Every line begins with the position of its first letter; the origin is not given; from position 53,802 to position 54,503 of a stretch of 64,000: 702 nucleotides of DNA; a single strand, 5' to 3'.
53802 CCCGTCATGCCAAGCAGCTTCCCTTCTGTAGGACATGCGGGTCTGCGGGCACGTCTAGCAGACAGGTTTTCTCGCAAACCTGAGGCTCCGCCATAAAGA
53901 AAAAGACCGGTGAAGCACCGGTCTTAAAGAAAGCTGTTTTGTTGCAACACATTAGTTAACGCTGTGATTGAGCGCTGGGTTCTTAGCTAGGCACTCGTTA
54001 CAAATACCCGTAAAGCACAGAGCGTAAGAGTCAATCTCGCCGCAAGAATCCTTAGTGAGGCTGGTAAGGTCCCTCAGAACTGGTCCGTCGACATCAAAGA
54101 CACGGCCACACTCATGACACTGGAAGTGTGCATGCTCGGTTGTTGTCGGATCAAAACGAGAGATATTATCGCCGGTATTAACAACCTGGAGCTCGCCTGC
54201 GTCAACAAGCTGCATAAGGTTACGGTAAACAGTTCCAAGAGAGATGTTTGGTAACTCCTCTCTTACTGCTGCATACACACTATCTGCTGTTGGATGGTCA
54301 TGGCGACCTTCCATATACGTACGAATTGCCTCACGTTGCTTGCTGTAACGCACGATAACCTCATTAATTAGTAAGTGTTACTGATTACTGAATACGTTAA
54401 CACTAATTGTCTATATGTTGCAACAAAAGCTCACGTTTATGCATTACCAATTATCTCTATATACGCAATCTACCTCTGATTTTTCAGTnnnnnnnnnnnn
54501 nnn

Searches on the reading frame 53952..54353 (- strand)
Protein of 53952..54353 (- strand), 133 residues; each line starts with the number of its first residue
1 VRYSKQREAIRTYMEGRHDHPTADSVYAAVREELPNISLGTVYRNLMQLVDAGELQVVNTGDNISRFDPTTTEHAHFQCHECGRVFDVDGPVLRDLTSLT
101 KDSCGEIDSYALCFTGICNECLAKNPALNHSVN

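Call 12: find_encoding_contigs(protein=window:53952-54353:-, flank=3000, max_places=10)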
Protein window:53952-54353:- (133 aa): 23 contigs read that carry it; 10 places shown.
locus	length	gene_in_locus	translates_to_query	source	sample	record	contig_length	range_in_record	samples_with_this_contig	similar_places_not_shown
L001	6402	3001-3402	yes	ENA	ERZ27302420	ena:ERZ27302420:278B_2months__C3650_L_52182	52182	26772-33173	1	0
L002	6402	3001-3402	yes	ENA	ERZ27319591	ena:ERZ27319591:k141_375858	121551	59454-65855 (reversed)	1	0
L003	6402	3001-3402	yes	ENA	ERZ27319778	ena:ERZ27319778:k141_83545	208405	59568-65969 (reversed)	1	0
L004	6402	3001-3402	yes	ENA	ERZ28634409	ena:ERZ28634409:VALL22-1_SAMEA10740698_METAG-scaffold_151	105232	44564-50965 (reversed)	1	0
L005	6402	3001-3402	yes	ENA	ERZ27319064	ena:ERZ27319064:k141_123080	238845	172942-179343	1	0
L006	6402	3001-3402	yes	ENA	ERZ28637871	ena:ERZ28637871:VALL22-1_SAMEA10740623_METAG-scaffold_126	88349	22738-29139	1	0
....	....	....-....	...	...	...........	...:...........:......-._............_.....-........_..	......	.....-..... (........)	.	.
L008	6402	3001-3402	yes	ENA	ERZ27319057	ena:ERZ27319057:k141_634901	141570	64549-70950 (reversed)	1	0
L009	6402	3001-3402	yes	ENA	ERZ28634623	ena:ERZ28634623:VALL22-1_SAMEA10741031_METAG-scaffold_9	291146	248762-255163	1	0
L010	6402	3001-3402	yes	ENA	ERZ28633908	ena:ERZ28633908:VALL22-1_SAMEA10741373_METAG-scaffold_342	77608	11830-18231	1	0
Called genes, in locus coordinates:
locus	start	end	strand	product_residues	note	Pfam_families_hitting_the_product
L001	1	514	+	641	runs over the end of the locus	PF04389:Peptidase_M28 (faint)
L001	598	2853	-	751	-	PF17802:SpaA, PF18202:TQ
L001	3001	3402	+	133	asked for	PF01475:FUR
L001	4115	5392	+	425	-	PF02073:Peptidase_M29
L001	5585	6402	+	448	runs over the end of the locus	PF00206:Lyase_1, PF10397:ADSL_C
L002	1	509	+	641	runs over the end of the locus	PF04389:Peptidase_M28 (faint)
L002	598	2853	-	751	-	PF17802:SpaA, PF18202:TQ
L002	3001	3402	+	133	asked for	PF01475:FUR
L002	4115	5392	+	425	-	PF02073:Peptidase_M29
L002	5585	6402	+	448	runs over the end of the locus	PF00206:Lyase_1, PF10397:ADSL_C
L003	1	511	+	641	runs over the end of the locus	PF04389:Peptidase_M28 (faint)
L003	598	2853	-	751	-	PF17802:SpaA, PF18202:TQ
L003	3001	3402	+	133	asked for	PF01475:FUR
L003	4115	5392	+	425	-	PF02073:Peptidase_M29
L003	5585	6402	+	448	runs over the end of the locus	PF00206:Lyase_1, PF10397:ADSL_C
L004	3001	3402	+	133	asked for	PF01475:FUR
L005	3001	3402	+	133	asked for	PF01475:FUR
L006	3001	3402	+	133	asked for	PF01475:FUR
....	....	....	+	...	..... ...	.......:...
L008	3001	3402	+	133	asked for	PF01475:FUR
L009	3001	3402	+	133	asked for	PF01475:FUR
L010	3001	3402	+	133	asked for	PF01475:FUR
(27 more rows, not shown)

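Call 16: find_homologous_proteins(query=window:53952-54353:-, max_evalue=1e-20)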
Query window:53952-54353:- (133 aa): 2727 proteins with E <= 1e-20 among 3755 candidates; the best 120 are listed.
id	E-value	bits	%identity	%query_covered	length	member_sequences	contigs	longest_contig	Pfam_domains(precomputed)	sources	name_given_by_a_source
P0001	1.6e-83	295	97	100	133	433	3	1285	PF01475.26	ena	-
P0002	9.9e-73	261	84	100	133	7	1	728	PF01475.26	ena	-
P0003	8.4e-67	241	85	93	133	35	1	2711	PF01475.26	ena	-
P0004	1.6e-65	237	84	92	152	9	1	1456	PF01475.26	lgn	-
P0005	1.4e-56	208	100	70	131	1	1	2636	PF01475.26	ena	-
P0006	1.5e-53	199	77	93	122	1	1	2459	PF01475.26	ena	-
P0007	1.0e-48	183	96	64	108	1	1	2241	PF01475.26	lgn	-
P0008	7.2e-47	177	60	100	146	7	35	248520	PF01475.26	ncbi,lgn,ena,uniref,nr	ncbi:Fur family transcriptional regulator [Atopobium minutum]|uniref:Fur family transcriptional regu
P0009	2.9e-45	172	60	100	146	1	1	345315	PF01475.26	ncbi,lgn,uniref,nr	ncbi:Fur family transcriptional regulator [Atopobium fossor]|uniref:Fur family transcriptional regul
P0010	3.8e-45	171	61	95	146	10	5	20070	PF01475.26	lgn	-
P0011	1.5e-38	150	100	53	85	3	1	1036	PF01475.26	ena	-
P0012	1.6e-35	140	53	93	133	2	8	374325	PF01475.26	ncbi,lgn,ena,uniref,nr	ncbi:transcriptional repressor [Atopobium sp. oral taxon 810]|uniref:Fur family transcriptional regu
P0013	4.9e-35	139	48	94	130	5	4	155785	PF01475.26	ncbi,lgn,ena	-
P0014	7.2e-35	138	52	94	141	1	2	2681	PF01475.26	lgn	-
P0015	1.3e-34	137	52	90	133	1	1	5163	PF01475.26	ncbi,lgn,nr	ncbi:MAG: transcriptional repressor [Lachnospiraceae bacterium]|nr:transcriptional repressor [Lachno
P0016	3.8e-34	136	53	94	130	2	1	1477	PF01475.26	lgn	-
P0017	4.5e-34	136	50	93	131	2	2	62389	PF01475.26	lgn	-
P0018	6.6e-34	135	50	93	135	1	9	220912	PF01475.26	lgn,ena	-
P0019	8.1e-34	135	50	93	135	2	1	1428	PF01475.26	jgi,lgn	jgi:Fur family peroxide stress response transcriptional regulator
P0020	9.1e-34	135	48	94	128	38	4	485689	PF01475.26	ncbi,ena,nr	ncbi:Fur family transcriptional regulator, peroxide stress response regulator [Lachnospiraceae bacte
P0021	9.9e-34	134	51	94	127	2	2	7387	PF01475.26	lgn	-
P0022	1.3e-33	134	49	100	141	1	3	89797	PF01475.26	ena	-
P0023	1.7e-33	134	52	93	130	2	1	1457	PF01475.26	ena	-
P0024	1.8e-33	134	51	93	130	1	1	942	PF01475.26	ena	-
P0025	2.0e-33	133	52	94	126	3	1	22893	PF01475.26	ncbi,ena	-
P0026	2.1e-33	133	54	93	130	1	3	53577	PF01475.26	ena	-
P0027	2.2e-33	133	48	97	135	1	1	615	PF01475.26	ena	-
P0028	2.5e-33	133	51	94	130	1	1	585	PF01475.26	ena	-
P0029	2.7e-33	133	52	95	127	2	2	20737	PF01475.26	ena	-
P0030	3.2e-33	133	51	91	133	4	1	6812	PF01475.26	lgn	-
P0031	3.5e-33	133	50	93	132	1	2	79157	PF01475.26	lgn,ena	-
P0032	4.2e-33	132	49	92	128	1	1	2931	PF01475.26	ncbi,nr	ncbi:MAG: transcriptional repressor [Clostridiales bacterium]|nr:transcriptional repressor [Clostrid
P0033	4.4e-33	132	48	94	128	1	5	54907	PF01475.26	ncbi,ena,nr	ncbi:MAG: transcriptional repressor [Lachnospiraceae bacterium]|nr:transcriptional repressor [Lachno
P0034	4.4e-33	132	48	94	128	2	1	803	PF01475.26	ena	-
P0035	4.7e-33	132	48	94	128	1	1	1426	PF01475.26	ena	-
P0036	4.8e-33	132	49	92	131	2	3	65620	PF01475.26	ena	-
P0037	5.2e-33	132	49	92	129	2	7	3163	PF01475.26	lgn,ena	-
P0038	5.7e-33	132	51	98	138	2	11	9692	PF01475.26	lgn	-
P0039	5.7e-33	132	48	94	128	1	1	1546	PF01475.26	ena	-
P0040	5.9e-33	132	48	94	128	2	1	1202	PF01475.26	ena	-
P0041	6.2e-33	132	50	94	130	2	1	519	PF01475.26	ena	-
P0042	6.8e-33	132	48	95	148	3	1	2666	PF01475.26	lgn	-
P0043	6.9e-33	132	48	94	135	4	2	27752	PF01475.26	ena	-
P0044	7.3e-33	132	46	100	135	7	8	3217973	PF01475.26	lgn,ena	-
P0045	7.7e-33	132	47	93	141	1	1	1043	PF01475.26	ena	-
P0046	7.8e-33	132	48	93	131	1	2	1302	PF01475.26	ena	-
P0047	8.4e-33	131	50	92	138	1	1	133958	PF01475.26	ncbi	-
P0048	8.5e-33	131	51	94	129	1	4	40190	PF01475.26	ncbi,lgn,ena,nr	ncbi:MAG: transcriptional repressor [Lachnospiraceae bacterium]|nr:transcriptional repressor [Lachno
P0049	8.9e-33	131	50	90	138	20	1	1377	PF01475.26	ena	-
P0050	9.1e-33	131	50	96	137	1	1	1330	PF01475.26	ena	-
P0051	9.2e-33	131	48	100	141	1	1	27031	PF01475.26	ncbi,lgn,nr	ncbi:MAG: transcriptional repressor [Eubacteriales bacterium]|nr:transcriptional repressor [Eubacter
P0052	9.6e-33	131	51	94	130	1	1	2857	PF01475.26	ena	-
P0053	1.0e-32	131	50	94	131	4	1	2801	PF01475.26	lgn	-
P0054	1.1e-32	131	49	95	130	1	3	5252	PF01475.26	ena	-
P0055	1.2e-32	131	52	92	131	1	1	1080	PF01475.26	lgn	-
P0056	1.3e-32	131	51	91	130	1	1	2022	PF01475.26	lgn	-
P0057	1.3e-32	131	51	93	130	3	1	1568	PF01475.26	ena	-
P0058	1.3e-32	131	48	92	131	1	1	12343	PF01475.26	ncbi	-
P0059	1.4e-32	131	49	94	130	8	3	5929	PF01475.26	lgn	-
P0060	1.4e-32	131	52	92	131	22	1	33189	PF01475.26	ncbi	ncbi:MAG: transcriptional repressor [Lachnospiraceae bacterium]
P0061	1.5e-32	131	48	97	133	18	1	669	PF01475.26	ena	-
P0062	1.5e-32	131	49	95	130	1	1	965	PF01475.26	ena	-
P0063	1.5e-32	131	47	98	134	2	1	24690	PF01475.26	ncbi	ncbi:MAG: transcriptional repressor [Lachnospiraceae bacterium]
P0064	1.8e-32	130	47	94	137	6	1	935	PF01475.26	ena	-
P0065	1.9e-32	130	48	95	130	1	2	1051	PF01475.26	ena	-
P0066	1.9e-32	130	48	95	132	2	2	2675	PF01475.26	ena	-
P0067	1.9e-32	130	48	94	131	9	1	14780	PF01475.26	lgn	-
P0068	2.0e-32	130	49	92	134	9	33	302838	PF01475.26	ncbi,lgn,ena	-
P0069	2.0e-32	130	50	93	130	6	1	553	PF01475.26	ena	-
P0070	2.1e-32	130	52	93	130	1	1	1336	PF01475.26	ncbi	-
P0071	2.2e-32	130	48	94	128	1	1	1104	PF01475.26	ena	-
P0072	2.4e-32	130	50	93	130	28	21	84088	PF01475.26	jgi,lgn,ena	-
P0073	2.4e-32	130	48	95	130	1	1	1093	PF01475.26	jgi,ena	-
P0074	2.5e-32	130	48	91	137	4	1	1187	PF01475.26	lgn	-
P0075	2.7e-32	130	47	93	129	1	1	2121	PF01475.26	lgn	-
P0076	2.7e-32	130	49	94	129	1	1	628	PF01475.26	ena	-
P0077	2.8e-32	130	48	93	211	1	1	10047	PF01475.26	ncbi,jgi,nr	ncbi:MAG: transcriptional repressor [Clostridiales bacterium]|jgi:Fur family peroxide stress respons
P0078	3.0e-32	130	45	100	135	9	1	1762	PF01475.26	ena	-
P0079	3.0e-32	130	45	98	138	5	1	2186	PF01475.26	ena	-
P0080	3.2e-32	130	48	95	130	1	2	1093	PF01475.26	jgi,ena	-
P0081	3.2e-32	130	50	93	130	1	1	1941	PF01475.26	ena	-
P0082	3.7e-32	129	50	92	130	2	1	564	PF01475.26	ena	-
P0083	3.7e-32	129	50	92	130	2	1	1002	PF01475.26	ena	-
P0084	3.8e-32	129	48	92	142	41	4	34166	PF01475.26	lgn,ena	-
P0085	3.9e-32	129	50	92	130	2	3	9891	PF01475.26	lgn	-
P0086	4.4e-32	129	52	91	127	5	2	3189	PF01475.26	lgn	-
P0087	4.4e-32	129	48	91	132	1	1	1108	PF01475.26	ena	-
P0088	4.5e-32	129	51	91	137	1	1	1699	PF01475.26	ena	-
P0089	4.7e-32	129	48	92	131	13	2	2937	PF01475.26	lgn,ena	-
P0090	4.7e-32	129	50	93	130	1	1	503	PF01475.26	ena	-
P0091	4.9e-32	129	49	97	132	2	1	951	PF01475.26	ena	-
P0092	5.0e-32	129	50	92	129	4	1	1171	PF01475.26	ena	-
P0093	5.4e-32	129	50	92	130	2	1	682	PF01475.26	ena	-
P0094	5.4e-32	129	50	92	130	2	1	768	PF01475.26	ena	-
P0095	5.6e-32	129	50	93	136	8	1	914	PF01475.26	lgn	-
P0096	5.9e-32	129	48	94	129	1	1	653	PF01475.26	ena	-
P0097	5.9e-32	129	51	91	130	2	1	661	PF01475.26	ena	-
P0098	6.0e-32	129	50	90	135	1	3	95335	PF01475.26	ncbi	-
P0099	6.6e-32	129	50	92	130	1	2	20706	PF01475.26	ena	-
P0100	6.8e-32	128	50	93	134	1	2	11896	PF01475.26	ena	-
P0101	6.9e-32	128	51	92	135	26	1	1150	PF01475.26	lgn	-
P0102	7.2e-32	128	50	94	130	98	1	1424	PF01475.26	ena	-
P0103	8.4e-32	128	50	95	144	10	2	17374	PF01475.26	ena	-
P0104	8.6e-32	128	46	92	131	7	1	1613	PF01475.26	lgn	-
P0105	9.1e-32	128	50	92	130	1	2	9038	PF01475.26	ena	-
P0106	1.0e-31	128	49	97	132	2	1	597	PF01475.26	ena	-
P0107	1.1e-31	128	50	95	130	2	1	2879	PF01475.26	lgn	-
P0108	1.4e-31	127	47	95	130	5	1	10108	PF01475.26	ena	-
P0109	1.6e-31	127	47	95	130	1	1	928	PF01475.26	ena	-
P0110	1.6e-31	127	47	95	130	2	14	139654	PF01475.26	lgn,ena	-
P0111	1.6e-31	127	49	94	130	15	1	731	PF01475.26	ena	-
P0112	1.9e-31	127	48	94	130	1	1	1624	PF01475.26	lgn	-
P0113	1.9e-31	127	49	92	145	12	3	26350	PF01475.26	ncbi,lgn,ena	-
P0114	1.9e-31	127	48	95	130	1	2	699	PF01475.26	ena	-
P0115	2.0e-31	127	48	95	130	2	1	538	PF01475.26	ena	-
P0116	2.0e-31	127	51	92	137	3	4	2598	PF01475.26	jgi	jgi:Fur family peroxide stress response transcriptional regulator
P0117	2.0e-31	127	50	93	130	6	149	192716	PF01475.26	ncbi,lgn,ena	-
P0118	2.1e-31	127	49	92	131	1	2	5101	PF01475.26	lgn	-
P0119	2.1e-31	127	50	91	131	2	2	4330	PF01475.26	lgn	-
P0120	2.2e-31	127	48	93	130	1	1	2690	PF01475.26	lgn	-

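Call 17: find_encoding_contigs(protein=P0003, flank=3000, max_places=3)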
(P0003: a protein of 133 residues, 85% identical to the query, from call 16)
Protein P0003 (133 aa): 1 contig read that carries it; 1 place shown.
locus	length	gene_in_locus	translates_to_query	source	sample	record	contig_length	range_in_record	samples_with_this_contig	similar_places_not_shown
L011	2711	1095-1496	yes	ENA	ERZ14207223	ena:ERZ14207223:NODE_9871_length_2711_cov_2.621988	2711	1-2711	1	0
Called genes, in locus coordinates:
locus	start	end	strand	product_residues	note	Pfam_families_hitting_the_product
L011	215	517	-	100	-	PF12844:HTH_19 (faint), PF13744:HTH_37, PF13560:HTH_31, PF01381:HTH_3, PF13413:HTH_25 (weak), PF13443:HTH_26 (weak)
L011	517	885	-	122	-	PF05973:Gp49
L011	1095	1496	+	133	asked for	PF01475:FUR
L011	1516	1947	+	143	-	PF00210:Ferritin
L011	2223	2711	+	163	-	?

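Call 18: find_encoding_contigs(protein=P0008, flank=3000, max_places=2)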
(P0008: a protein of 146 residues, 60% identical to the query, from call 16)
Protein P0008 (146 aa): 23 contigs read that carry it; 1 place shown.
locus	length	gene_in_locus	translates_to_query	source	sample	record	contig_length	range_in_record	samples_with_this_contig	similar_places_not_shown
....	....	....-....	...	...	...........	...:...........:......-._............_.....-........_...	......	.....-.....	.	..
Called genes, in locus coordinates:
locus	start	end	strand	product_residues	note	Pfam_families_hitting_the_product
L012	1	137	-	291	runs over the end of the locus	PF08238:Sel1 (faint)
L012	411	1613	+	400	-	PF00890:FAD_binding_2 (faint), PF03486:HI0933_like, PF22780:HI0933_like_1st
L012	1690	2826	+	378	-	PF02698:DUF218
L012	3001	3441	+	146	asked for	PF01475:FUR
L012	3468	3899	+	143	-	PF00210:Ferritin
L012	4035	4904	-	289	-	PF00950:ABC-3, PF01032:FecCD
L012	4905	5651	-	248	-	PF00005:ABC_tran, PF02463:SMC_N (faint), PF13555:AAA_29 (weak), PF13304:AAA_21 (faint)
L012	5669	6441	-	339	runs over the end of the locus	PF01297:ZnuA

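Call 19: find_encoding_contigs(protein=P0009, flank=3000, max_places=2)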
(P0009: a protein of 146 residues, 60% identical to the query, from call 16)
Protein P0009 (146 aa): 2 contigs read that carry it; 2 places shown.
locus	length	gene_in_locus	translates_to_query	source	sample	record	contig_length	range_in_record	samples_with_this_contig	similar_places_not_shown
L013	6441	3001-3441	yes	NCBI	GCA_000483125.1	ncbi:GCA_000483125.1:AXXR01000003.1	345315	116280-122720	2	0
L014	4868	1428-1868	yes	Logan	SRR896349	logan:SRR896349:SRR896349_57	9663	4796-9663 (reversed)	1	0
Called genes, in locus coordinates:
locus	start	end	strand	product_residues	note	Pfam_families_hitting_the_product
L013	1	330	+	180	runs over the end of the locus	-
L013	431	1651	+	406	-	PF00890:FAD_binding_2 (faint), PF03486:HI0933_like, PF22780:HI0933_like_1st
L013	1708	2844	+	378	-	PF02698:DUF218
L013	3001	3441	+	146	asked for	PF01475:FUR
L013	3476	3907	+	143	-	PF00210:Ferritin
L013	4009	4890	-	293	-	PF00950:ABC-3, PF01032:FecCD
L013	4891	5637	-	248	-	PF00005:ABC_tran, PF02463:SMC_N (faint), PF13555:AAA_29 (weak), PF13304:AAA_21 (faint)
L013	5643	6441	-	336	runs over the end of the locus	PF01297:ZnuA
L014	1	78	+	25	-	?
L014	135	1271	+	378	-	PF02698:DUF218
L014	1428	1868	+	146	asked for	PF01475:FUR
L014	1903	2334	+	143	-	PF00210:Ferritin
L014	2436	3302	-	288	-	PF00950:ABC-3, PF01032:FecCD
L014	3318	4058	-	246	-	PF00005:ABC_tran, PF02463:SMC_N (faint), PF13555:AAA_29 (weak), PF13304:AAA_21 (faint)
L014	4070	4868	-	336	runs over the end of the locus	PF01297:ZnuA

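Call 20: find_encoding_contigs(protein=P0012, flank=3000, max_places=2)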
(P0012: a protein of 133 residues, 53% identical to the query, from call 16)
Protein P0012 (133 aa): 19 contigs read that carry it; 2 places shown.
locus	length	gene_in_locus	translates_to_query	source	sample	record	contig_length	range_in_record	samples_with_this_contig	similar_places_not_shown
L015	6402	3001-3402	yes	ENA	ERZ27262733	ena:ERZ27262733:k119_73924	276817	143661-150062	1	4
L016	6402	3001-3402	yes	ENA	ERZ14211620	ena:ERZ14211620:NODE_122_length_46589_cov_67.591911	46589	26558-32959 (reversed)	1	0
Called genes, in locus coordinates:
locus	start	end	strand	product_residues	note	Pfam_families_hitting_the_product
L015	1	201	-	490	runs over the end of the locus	PF01406:tRNA-synt_1e, PF01921:tRNA-synt_1f (faint), PF09334:tRNA-synt_1g (weak), PF00133:tRNA-synt_1 (weak), PF09190:DALR_2, PF23493:CysS_C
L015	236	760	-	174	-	PF02542:YgbB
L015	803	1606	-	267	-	PF01128:IspD, PF12804:NTP_transf_3 (weak)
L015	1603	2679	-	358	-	PF02457:DAC, PF10635:DisA-linker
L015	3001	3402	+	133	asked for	PF01475:FUR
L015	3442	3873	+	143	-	PF00210:Ferritin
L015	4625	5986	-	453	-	-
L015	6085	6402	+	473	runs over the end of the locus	PF00206:Lyase_1, PF14698:ASL_C2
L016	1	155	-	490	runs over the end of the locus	PF01406:tRNA-synt_1e, PF01921:tRNA-synt_1f (faint), PF09334:tRNA-synt_1g (weak), PF00133:tRNA-synt_1 (weak), PF09190:DALR_2, PF23493:CysS_C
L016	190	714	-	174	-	PF02542:YgbB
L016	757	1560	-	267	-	PF01128:IspD, PF12804:NTP_transf_3 (weak)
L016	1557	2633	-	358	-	PF02457:DAC, PF10635:DisA-linker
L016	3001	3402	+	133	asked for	PF01475:FUR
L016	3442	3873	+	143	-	PF00210:Ferritin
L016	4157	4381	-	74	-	-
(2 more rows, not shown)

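Call 65: search_protein_families(library=ncbifam, proteins=[window:53952-54353:-], max_evalue=0.00001)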
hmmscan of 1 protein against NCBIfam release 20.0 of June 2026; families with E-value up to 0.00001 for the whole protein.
window:53952-54353:- (133 aa): 9 families
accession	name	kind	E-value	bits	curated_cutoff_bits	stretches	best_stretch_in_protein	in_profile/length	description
NF052545.1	TransRegPerRClab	equivalog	5.8e-27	94.4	180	1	4-123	16-136/138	transcriptional regulator PerR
NF047406.1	TransRegPerRTherm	equivalog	3.3e-24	85.6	200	1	2-124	5-128/130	manganese-dependent transcriptional regulator PerR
NF051892.1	TransRegFurBacil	equivalog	8.5e-20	71.3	220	1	5-125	21-147/149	ferric iron uptake transcriptional regulator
NF045678.1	TransRegIrrA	equivalog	1.1e-12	48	150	1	2-92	19-110/138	iron response transcriptional regulator IrrA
NF045677.1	FeRespRegIrr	equivalog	2.2e-12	47.2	170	1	2-90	10-99/127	Fur family transcriptional regulator Irr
NF047462.1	FUR_perox_PerRA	exception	1.4e-09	38.5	200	1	4-89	20-105/142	peroxide-responsive transcriptional repressor PerRA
NF047461.1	FUR_perox_PerRB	exception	2.5e-09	37.2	250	1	5-97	30-123/143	peroxide-responsive transcriptional repressor PerRB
NF051891.1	TransRegFurHelico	equivalog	2.9e-08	33.7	200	1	2-123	24-147/148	ferric iron uptake transcriptional regulator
NF006999.0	PRK09462.1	equivalog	4.1e-08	33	146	1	16-118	29-133/148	ferric iron uptake transcriptional regulator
